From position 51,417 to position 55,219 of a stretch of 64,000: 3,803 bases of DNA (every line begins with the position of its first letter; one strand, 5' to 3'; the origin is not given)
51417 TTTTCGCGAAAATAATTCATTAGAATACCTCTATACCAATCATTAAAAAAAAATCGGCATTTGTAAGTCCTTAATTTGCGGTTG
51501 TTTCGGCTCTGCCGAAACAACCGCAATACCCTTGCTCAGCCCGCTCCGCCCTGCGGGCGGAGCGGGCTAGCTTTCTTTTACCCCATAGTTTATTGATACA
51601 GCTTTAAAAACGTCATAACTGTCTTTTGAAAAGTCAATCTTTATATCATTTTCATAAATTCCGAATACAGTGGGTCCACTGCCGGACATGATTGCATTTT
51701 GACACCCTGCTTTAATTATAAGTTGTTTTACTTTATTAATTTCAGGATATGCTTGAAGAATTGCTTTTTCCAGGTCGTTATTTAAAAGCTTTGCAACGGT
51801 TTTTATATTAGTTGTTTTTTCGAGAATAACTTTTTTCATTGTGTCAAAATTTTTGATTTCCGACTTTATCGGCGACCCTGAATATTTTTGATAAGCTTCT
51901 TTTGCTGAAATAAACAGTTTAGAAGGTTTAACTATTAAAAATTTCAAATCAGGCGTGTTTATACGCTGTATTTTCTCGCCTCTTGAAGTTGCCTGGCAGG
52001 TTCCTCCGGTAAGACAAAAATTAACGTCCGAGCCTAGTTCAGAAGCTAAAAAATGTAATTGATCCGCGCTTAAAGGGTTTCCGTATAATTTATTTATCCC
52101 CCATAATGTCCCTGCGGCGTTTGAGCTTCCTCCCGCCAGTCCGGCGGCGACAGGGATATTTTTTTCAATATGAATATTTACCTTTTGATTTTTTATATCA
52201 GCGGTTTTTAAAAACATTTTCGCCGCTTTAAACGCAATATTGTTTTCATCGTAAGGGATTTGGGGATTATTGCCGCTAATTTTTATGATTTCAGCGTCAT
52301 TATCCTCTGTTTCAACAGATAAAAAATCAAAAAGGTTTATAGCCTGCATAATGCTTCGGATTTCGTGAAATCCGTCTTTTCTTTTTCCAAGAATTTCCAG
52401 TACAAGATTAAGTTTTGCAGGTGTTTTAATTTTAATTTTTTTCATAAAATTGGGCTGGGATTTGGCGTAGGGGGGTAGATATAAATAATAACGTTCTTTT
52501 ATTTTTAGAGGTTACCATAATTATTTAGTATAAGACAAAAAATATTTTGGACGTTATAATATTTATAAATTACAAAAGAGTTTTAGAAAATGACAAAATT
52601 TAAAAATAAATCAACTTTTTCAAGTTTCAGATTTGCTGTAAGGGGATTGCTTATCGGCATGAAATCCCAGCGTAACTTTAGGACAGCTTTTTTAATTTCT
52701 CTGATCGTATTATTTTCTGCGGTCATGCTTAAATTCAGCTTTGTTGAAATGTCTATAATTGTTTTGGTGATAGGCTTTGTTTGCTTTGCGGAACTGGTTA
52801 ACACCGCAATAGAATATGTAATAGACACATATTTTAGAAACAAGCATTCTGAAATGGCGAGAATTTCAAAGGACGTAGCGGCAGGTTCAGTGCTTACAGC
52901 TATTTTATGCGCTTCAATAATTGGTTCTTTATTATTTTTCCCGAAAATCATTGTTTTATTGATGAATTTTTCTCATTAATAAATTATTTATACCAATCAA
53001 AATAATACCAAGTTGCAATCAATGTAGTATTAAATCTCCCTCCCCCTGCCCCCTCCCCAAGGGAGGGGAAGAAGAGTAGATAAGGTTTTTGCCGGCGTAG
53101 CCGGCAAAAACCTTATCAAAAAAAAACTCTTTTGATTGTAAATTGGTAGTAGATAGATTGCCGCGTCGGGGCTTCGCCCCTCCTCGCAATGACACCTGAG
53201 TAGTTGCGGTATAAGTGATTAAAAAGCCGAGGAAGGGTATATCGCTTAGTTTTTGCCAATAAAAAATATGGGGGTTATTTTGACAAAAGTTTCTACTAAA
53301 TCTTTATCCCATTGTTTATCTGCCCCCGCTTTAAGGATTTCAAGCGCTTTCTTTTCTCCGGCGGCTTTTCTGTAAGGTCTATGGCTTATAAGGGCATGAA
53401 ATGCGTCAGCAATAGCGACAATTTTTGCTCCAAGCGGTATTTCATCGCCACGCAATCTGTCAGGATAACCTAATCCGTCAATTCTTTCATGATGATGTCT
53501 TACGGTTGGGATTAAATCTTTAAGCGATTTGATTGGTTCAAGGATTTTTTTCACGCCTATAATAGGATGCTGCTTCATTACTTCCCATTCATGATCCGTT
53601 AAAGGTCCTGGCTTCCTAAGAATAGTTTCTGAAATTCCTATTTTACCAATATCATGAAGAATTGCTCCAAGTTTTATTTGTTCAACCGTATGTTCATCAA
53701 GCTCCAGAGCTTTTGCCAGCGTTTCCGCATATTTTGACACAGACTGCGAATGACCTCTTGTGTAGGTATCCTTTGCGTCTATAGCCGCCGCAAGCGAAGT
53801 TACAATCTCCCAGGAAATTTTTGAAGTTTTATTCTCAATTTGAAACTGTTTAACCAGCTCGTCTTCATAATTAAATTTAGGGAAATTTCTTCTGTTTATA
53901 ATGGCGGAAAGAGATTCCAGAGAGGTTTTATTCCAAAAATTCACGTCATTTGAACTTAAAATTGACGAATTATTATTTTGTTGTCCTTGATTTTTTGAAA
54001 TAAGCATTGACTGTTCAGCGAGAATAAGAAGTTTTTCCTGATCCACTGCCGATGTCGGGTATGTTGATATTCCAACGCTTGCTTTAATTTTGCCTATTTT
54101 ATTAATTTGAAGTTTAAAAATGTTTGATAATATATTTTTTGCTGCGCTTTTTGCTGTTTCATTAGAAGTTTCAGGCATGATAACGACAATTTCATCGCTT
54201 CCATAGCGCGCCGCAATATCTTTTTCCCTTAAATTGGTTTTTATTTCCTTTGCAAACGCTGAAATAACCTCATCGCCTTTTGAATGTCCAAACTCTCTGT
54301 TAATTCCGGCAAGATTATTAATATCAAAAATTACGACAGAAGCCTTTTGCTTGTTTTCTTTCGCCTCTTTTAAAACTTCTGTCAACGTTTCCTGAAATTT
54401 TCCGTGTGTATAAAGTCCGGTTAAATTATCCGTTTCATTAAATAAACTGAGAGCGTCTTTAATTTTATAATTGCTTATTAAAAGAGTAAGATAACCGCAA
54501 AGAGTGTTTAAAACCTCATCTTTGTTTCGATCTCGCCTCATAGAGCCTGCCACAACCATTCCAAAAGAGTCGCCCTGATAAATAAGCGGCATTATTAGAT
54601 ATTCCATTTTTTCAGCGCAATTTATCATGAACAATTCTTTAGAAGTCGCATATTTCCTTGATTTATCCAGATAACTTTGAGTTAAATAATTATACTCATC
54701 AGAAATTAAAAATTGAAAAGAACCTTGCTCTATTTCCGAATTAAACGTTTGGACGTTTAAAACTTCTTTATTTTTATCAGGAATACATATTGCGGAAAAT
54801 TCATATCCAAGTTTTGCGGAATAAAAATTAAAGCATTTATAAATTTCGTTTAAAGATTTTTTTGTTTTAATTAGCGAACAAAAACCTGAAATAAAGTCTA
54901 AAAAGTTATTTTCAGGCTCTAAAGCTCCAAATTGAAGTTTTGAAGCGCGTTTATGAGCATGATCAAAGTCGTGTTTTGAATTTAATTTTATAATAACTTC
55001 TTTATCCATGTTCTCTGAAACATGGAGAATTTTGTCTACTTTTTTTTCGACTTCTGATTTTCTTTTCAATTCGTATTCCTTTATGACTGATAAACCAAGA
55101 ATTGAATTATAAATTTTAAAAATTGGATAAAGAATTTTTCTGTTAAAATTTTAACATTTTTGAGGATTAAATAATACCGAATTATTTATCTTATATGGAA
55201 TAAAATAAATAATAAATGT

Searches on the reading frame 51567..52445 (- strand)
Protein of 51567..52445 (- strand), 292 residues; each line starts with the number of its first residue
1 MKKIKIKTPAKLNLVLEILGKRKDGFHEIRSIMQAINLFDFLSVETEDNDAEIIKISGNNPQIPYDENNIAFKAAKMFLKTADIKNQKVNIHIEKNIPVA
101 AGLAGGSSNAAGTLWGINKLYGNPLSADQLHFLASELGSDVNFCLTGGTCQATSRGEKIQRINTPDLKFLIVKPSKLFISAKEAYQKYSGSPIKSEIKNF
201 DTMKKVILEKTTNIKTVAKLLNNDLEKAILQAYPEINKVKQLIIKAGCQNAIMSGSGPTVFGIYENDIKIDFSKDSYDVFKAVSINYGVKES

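Call 17: search_protein_families(library=pfam, proteins=[window:51567-52445:-])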
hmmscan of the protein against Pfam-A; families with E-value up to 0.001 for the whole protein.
window:51567-52445:- (292 aa): 3 families
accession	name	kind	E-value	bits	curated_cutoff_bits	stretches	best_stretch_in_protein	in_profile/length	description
PF00288.32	GHMP_kinases_N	-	6.3e-17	62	22.3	1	69-148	1-87/87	GHMP kinases N terminal domain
PF08544.19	GHMP_kinases_C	-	2.1e-09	38.1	21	1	212-267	8-69/85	GHMP kinases C terminal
PF22700.2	MVD-like_N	-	9.3e-05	22.6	27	1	66-136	60-130/157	Diphosphomevalonate decarboxylase-like N-terminal domain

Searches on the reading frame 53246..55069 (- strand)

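Call 17: search_protein_families(library=pfam, proteins=[window:53246-55069:-])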
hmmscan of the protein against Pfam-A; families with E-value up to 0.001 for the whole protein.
window:53246-55069:- (607 aa): 4 families
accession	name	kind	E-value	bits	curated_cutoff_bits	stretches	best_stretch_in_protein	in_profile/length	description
PF13487.12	HD_5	-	6.6e-35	120.8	27.2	1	427-590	4-169/170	HD domain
PF00990.26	GGDEF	-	3.4e-34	118.4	23.8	1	213-364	3-160/161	Diguanylate cyclase, GGDEF domain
PF01966.28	HD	-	1.9e-21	76.9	22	1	439-559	3-115/116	HD domain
PF08668.18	HDOD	-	0.00099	19.1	22.9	0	439-482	97-138/196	HDOD domain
